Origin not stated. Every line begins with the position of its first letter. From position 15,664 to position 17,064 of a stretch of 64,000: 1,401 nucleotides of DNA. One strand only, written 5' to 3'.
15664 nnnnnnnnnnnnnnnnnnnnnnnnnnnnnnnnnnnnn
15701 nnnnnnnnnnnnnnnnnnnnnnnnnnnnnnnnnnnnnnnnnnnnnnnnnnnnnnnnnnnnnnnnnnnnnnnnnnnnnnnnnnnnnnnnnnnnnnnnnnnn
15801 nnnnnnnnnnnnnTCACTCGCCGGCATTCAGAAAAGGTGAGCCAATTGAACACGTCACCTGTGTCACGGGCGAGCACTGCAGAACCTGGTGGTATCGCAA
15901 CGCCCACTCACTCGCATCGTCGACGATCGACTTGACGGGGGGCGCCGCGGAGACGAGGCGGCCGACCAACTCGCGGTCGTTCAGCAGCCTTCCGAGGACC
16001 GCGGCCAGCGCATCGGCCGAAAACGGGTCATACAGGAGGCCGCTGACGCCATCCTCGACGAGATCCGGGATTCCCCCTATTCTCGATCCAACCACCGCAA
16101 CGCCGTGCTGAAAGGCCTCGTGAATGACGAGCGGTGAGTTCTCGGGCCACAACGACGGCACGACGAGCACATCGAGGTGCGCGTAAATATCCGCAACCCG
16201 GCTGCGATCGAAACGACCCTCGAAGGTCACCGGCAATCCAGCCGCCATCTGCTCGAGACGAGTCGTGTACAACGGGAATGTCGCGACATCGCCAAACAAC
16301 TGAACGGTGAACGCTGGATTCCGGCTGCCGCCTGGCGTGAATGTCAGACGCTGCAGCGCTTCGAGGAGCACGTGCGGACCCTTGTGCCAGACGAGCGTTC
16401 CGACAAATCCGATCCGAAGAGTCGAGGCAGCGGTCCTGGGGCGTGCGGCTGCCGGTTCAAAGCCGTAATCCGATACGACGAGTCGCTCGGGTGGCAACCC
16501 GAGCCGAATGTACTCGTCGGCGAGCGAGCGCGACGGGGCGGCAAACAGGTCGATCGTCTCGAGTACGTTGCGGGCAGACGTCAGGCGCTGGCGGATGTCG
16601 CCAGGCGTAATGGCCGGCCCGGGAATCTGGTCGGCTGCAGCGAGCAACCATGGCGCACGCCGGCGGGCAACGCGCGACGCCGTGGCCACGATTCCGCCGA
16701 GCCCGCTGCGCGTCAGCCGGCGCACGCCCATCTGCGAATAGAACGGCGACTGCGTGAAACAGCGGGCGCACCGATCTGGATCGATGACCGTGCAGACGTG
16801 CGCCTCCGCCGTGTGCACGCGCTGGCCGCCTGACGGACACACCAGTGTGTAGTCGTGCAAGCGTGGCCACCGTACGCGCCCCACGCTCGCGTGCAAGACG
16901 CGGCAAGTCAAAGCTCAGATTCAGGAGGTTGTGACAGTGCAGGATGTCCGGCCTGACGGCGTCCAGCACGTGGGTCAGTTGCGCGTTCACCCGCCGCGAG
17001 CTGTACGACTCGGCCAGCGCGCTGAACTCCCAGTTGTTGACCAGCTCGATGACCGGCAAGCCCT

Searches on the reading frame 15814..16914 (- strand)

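Call 55: search_protein_families(library=pfam, max_evalue=0.0001, proteins=[window:15814-16914:-])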
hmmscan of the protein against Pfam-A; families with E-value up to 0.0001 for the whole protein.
window:15814-16914:- (366 aa): 2 families
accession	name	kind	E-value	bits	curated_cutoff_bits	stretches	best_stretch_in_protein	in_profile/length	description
PF13692.12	Glyco_trans_1_4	-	2.8e-25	89.7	27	1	167-313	3-142/142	Glycosyl transferases group 1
PF00534.26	Glycos_transf_1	-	3.9e-24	85.5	26.4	1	167-324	17-169/172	Glycosyl transferases group 1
